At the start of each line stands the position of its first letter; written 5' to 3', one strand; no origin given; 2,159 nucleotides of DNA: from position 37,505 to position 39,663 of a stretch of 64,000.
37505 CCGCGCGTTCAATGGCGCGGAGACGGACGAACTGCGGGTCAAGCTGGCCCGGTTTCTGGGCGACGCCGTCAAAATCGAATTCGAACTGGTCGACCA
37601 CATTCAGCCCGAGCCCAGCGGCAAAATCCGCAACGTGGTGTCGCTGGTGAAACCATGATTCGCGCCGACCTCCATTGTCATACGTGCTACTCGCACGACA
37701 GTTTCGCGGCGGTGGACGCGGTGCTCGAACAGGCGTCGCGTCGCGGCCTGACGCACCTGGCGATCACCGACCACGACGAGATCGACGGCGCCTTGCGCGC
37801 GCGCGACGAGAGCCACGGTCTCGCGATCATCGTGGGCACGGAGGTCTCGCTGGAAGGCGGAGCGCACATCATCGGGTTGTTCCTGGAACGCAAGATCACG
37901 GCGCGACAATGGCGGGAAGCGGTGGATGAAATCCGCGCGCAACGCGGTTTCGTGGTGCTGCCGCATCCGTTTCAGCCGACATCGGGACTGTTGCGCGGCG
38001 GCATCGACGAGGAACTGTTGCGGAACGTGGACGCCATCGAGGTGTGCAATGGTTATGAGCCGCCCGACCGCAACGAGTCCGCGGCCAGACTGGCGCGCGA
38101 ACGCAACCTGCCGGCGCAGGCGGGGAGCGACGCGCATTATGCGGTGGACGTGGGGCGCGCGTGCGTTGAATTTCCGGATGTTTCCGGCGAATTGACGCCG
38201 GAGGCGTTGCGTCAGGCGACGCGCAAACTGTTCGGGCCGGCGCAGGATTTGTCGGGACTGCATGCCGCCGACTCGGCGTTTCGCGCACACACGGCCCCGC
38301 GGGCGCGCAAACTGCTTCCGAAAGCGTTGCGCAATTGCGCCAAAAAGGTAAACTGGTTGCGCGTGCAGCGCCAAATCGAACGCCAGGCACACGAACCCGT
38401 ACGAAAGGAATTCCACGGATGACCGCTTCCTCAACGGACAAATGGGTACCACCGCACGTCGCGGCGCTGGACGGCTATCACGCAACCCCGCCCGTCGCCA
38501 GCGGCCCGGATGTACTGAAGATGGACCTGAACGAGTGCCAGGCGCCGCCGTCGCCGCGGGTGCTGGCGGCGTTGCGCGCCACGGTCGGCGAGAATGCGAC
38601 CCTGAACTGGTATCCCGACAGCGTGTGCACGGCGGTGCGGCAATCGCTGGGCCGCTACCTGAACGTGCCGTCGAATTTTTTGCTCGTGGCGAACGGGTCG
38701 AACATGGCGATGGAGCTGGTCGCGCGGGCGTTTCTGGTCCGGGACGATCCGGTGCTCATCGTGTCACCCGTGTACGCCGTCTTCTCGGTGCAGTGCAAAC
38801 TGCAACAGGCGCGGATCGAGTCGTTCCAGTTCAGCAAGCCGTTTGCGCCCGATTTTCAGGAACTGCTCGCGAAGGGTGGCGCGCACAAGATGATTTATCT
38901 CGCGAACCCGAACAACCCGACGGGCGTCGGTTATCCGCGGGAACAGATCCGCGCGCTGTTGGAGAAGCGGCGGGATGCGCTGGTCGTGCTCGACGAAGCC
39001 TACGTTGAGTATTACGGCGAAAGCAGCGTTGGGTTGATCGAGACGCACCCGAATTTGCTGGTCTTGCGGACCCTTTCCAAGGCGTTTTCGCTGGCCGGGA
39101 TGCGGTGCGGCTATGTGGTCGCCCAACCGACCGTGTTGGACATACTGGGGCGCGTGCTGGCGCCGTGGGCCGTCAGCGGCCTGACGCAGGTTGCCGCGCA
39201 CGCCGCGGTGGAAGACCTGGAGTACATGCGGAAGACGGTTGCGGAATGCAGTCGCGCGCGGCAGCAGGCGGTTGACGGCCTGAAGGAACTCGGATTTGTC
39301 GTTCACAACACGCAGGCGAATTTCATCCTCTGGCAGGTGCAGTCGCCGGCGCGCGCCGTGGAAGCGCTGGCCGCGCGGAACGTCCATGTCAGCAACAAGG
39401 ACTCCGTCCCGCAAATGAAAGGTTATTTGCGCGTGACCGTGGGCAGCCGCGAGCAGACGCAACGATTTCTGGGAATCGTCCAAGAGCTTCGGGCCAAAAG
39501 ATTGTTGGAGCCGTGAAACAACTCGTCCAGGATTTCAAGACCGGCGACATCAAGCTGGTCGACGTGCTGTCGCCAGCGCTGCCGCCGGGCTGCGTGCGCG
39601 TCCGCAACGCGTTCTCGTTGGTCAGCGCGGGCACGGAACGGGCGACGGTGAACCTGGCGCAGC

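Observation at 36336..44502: Seven-gene coupled operon (CapK-like adenylating enzyme, PHP, HisC-like, bi-domain oxidoreductase, unknown, WecB, WecG): candidate pathway for an amino-substituted ManNAc-type residue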

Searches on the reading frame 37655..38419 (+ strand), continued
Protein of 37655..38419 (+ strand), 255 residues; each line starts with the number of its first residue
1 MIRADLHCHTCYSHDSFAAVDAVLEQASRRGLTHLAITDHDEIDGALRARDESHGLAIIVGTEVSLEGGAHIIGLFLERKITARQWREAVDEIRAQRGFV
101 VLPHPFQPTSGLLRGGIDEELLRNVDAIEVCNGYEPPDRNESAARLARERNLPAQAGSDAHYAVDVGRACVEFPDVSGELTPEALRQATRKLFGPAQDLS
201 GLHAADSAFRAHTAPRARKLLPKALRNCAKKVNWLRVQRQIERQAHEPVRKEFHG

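Call 84: fold_search(model_id=the predicted structure, library=pdb)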
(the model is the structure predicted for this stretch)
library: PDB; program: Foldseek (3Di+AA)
matches with E <= 10: 977; with E <= 0.001: 45
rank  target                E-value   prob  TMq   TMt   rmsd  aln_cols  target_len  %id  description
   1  7ug9                  1.2e-12  1.00  0.51  0.62   3.6       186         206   28  Crystal structure of RNase AM PHP domain (released 2022-08-31)
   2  3e38_B                3.1e-11  1.00  0.56  0.42  10.2       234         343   18  CRYSTAL STRUCTURE OF A TWO-DOMAIN PROTEIN CONTAINING PREDICTED PHP-LIKE METAL-DEPENDENT PHOSPHOESTERASE (BVU_3505) FRO (released 2008-10-07)
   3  3e38_A                6.1e-11  1.00  0.55  0.42  10.2       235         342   19  CRYSTAL STRUCTURE OF A TWO-DOMAIN PROTEIN CONTAINING PREDICTED PHP-LIKE METAL-DEPENDENT PHOSPHOESTERASE (BVU_3505) FRO (released 2008-10-07)
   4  9etk                  1.2e-10  1.00  0.50  0.46   6.2       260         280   21  Crystal structure of Vibrio cholerae RNase AM (released 2024-09-11)
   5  3o0f                  1.3e-10  1.00  0.50  0.45   5.9       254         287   18  Crystal structure of a putative metal-dependent phosphoesterase (BAD_1165) from bifidobacterium adolescentis atcc 15703  (released 2010-08-25)
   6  3e0f                  1.6e-10  1.00  0.51  0.46   5.0       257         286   19  Crystal structure of a putative metal-dependent phosphoesterase (bad_1165) from bifidobacterium adolescentis atcc 15703  (released 2008-09-02)
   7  2anu_C                3.7e-10  1.00  0.59  0.67   4.1       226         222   20  Crystal structure of Predicted metal-dependent phosphoesterase (PHP family) (tm0559) from THERMOTOGA MARITIMA at 2.40  (released 2005-10-18)
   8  7rty_A                8.3e-10  1.00  0.62  0.64   4.7       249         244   21  Crystal Structure of PsfC from Pseudomonas syringae PB-5123 (released 2021-09-15)
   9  2anu_E                1.1e-09  1.00  0.55  0.63   4.6       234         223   18  Crystal structure of Predicted metal-dependent phosphoesterase (PHP family) (tm0559) from THERMOTOGA MARITIMA at 2.40  (released 2005-10-18)
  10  2anu_A                2.6e-09  1.00  0.59  0.66   3.8       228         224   20  Crystal structure of Predicted metal-dependent phosphoesterase (PHP family) (tm0559) from THERMOTOGA MARITIMA at 2.40  (released 2005-10-18)
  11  2anu_D                3.1e-09  1.00  0.57  0.65   4.3       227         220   20  Crystal structure of Predicted metal-dependent phosphoesterase (PHP family) (tm0559) from THERMOTOGA MARITIMA at 2.40  (released 2005-10-18)
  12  2anu_F                3.6e-09  1.00  0.59  0.66   3.8       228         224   20  Crystal structure of Predicted metal-dependent phosphoesterase (PHP family) (tm0559) from THERMOTOGA MARITIMA at 2.40  (released 2005-10-18)
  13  2anu_B                4.0e-09  1.00  0.58  0.66   4.2       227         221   20  Crystal structure of Predicted metal-dependent phosphoesterase (PHP family) (tm0559) from THERMOTOGA MARITIMA at 2.40  (released 2005-10-18)
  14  3f2b_A                1.9e-08  1.00  0.50  0.14   4.7       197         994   20  DNA Polymerase PolC from Geobacillus kaustophilus complex with DNA, dGTP, Mg and Zn (released 2009-01-20)
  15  2yb1                  6.6e-08  1.00  0.54  0.49   5.4       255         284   20  Structure of an amidohydrolase from Chromobacterium violaceum (EFI target EFI-500202) with bound Mn, AMP and phosphate. (released 2011-03-16)
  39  2yxo_A                7.1e-05  1.00  0.39  0.37   7.9       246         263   18  Histidinol Phosphate Phosphatase complexed with Sulfate (released 2007-11-27)
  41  2yxo_B                1.6e-04  1.00  0.40  0.38   6.1       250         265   17  Histidinol Phosphate Phosphatase complexed with Sulfate (released 2007-11-27)
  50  3qy6                  7.6e-03  0.99  0.40  0.42   6.4       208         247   16  Crystal structures of YwqE from Bacillus subtilis and CpsB from Streptococcus pneumoniae, unique metal-dependent tyrosin (released 2011-06-08)
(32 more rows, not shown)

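Call 98: find_related_loci(query=A5, collection=metagenome_contigs, flank=10000)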
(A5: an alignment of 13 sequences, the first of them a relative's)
Query A5 (268 aa) in metagenome_contigs; peptide patterns used: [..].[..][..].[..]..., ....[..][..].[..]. (x = any residue, [..] = any of these).
600 stretches matched a pattern (row limit reached: there are more); 449 encode a relative of the query (tblastn E <= 1e-3); the best 80 are kept; 80 distinct loci.
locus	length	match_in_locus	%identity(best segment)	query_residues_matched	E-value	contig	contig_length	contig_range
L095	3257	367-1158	68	1-268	7e-127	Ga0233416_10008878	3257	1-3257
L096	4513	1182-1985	69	1-268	2e-122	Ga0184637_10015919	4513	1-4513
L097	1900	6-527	69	95-268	2e-80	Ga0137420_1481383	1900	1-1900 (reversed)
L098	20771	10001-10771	37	6-267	2e-43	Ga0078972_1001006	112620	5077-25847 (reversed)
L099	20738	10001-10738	39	6-254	3e-43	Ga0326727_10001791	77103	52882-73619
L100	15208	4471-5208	38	6-254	2e-42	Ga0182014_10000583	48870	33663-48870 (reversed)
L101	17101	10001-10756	38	6-267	7e-42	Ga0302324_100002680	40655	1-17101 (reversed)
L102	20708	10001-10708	40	8-253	1e-41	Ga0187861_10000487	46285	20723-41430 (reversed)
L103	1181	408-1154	37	3-254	8e-39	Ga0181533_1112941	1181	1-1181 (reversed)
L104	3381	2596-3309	39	6-259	5e-36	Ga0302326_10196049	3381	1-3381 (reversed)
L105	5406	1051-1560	42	5-177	4e-26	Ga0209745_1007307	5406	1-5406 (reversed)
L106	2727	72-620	34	2-200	3e-26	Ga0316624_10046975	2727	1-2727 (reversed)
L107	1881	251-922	36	7-238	5e-26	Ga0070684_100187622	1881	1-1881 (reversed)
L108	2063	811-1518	38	3-232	2e-25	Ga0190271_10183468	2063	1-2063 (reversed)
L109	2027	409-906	40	7-177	6e-25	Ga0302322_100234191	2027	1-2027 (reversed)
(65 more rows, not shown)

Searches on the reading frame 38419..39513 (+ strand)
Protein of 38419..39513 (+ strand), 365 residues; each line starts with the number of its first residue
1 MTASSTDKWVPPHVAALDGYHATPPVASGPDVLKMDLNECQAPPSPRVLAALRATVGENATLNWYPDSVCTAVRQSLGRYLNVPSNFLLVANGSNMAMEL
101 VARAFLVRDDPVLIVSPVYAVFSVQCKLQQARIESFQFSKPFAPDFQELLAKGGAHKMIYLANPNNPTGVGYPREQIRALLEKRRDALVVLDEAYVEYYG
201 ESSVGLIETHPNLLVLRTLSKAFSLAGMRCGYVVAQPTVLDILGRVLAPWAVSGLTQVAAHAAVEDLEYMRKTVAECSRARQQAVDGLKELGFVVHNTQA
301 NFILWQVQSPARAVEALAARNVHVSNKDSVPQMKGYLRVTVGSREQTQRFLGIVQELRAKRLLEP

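Call 5: search_protein_families(library=pfam, proteins=[window:38419-39513:+], max_evalue=0.01)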
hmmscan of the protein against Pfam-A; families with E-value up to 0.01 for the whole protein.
window:38419-39513:+ (365 aa): 1 family
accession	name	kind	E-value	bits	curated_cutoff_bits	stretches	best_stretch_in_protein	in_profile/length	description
PF00155.27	Aminotran_1_2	-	4.1e-55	187.9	19.7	1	31-351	2-358/361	Aminotransferase class I and II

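Call 6: search_protein_families(library=ncbifam, proteins=[window:38419-39513:+], max_evalue=0.01)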
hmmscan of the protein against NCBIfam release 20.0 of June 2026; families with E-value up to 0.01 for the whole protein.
window:38419-39513:+ (365 aa): 70 families (the best 25 are shown)
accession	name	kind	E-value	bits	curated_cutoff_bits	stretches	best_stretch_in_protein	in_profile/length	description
TIGR01141.1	hisC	equivalog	1.8e-83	280.3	276.55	1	13-356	3-348/349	histidinol-phosphate transaminase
NF002877.0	PRK03317.1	equivalog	1.7e-61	208.1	409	1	34-360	35-369/374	histidinol-phosphate transaminase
TIGR01140.1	L_thr_O3P_dcar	equivalog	7.3e-59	199.5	290.55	1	56-352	36-328/331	threonine-phosphate decarboxylase CobD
NF051461.1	pyoverd_PtaA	equivalog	3.3e-53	180.7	500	1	20-352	25-354/359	pyoverdine biosynthesis transaminase PtaA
NF006580.0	PRK09105.1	subfamily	3.9e-53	180.6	444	1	31-357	47-370/375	pyridoxal phosphate-dependent aminotransferase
NF002878.0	PRK03321.1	subfamily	1.5e-52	178.5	374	1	28-359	20-350/352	histidinol-phosphate transaminase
NF003496.0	PRK05166.1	equivalog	2.1e-52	178.1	540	1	31-358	37-370/373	histidinol-phosphate transaminase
NF002726.0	PRK02610.1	equivalog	4.8e-43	147.5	391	1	10-357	5-368/374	histidinol-phosphate transaminase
NF006014.0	PRK08153.1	equivalog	1.6e-41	142.5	510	1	36-350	39-356/370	pyridoxal phosphate-dependent aminotransferase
NF005915.1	PRK07908.1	equivalog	4.4e-41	141.3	360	1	49-352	31-329/332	Rv2231c family histidinol phosphate aminotransferase CobC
NF053748.1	bifunc_CobBC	exception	7.2e-36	123.8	950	1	44-351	494-793/797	bifunctional hydrogenobyrinic acid a,c-diamide synthase/histidinol phosphate aminotransferase CobBC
NF006225.0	PRK08354.1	equivalog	1.6e-28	100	288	1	90-358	65-316/318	putative aminotransferase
NF041364.1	GntC_guanitoxin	equivalog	2.3e-28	99.2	415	1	86-346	61-344/356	guanitoxin biosynthesis PLP-dependent (S)-gamma-hydroxy-L-arginine cyclodehydratase GntC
NF041091.1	asp_aminotase_Arch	equivalog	4.5e-24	85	550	1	81-322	83-334/376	aspartate aminotransferase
NF006756.0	PRK09276.1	subfamily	4.6e-24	85.1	507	1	25-306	26-327/387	LL-diaminopimelate aminotransferase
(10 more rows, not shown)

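Call 21: search_solved_structures(query=window:38419-39513:+, max_evalue=1e-10)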
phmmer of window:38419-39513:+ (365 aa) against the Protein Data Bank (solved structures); distinct sequences matched with E-value up to 1e-10: 40.
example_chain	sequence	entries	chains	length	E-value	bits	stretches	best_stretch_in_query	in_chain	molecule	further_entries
1fg3_A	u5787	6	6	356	6.3e-46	160.4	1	60-358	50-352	HISTIDINOL PHOSPHATE AMINOTRANSFERASE | HISTIDINOL-PHOSPHATE AMINOTRANSFERASE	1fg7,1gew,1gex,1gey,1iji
7szp_A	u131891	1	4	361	3.3e-45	158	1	59-352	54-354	Histidinol-phosphate aminotransferase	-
3hdo_A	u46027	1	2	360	4.5e-43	151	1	14-357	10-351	Histidinol-phosphate aminotransferase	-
8bj4_A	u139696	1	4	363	6.2e-35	124.2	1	30-355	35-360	histidinol-phosphate aminotransferase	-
8bj1_A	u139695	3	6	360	6.9e-35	124.1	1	30-355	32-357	histidinol-phosphate aminotransferase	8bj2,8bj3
3euc_A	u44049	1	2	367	1.1e-34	123.4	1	10-352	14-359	Histidinol-phosphate aminotransferase 2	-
1h1c_A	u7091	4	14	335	5.6e-34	121.1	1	62-351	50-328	HISTIDINOL-PHOSPHATE AMINOTRANSFERASE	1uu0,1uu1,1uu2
2f8j_A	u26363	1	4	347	5.9e-34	121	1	62-351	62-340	Histidinol-phosphate aminotransferase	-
3cq4_A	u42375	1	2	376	7e-33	117.5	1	19-357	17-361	Histidinol-phosphate aminotransferase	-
3cq5_A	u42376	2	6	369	7.4e-33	117.4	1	19-357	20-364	Histidinol-phosphate aminotransferase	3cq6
4r2n_A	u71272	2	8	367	6.2e-32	114.4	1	23-360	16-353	Putative phenylalanine aminotransferase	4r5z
9t0w_A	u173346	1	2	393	2.9e-31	112.2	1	33-352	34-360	Histidinol-phosphate aminotransferase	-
4r8d_A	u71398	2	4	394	2.9e-31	112.2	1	33-352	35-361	Histidinol-phosphate aminotransferase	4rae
3ffh_A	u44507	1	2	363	1.9e-25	93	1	33-357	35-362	Histidinol-phosphate aminotransferase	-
3ly1_A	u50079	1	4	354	3.2e-24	89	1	30-360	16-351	Putative histidinol-phosphate aminotransferase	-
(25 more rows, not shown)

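Call 48: search_solved_structures(query=window:38419-39513:+, max_evalue=1e-40, show_alignments=1)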
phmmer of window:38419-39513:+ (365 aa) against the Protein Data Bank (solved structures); distinct sequences matched with E-value up to 1e-40: 3.
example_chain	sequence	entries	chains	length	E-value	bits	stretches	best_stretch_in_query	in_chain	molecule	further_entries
1fg3_A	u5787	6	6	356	6.3e-46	160.4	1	60-358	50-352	HISTIDINOL PHOSPHATE AMINOTRANSFERASE | HISTIDINOL-PHOSPHATE AMINOTRANSFERASE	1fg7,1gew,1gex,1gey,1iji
7szp_A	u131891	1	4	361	3.3e-45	158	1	59-352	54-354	Histidinol-phosphate aminotransferase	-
3hdo_A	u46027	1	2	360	4.5e-43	151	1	14-357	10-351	Histidinol-phosphate aminotransferase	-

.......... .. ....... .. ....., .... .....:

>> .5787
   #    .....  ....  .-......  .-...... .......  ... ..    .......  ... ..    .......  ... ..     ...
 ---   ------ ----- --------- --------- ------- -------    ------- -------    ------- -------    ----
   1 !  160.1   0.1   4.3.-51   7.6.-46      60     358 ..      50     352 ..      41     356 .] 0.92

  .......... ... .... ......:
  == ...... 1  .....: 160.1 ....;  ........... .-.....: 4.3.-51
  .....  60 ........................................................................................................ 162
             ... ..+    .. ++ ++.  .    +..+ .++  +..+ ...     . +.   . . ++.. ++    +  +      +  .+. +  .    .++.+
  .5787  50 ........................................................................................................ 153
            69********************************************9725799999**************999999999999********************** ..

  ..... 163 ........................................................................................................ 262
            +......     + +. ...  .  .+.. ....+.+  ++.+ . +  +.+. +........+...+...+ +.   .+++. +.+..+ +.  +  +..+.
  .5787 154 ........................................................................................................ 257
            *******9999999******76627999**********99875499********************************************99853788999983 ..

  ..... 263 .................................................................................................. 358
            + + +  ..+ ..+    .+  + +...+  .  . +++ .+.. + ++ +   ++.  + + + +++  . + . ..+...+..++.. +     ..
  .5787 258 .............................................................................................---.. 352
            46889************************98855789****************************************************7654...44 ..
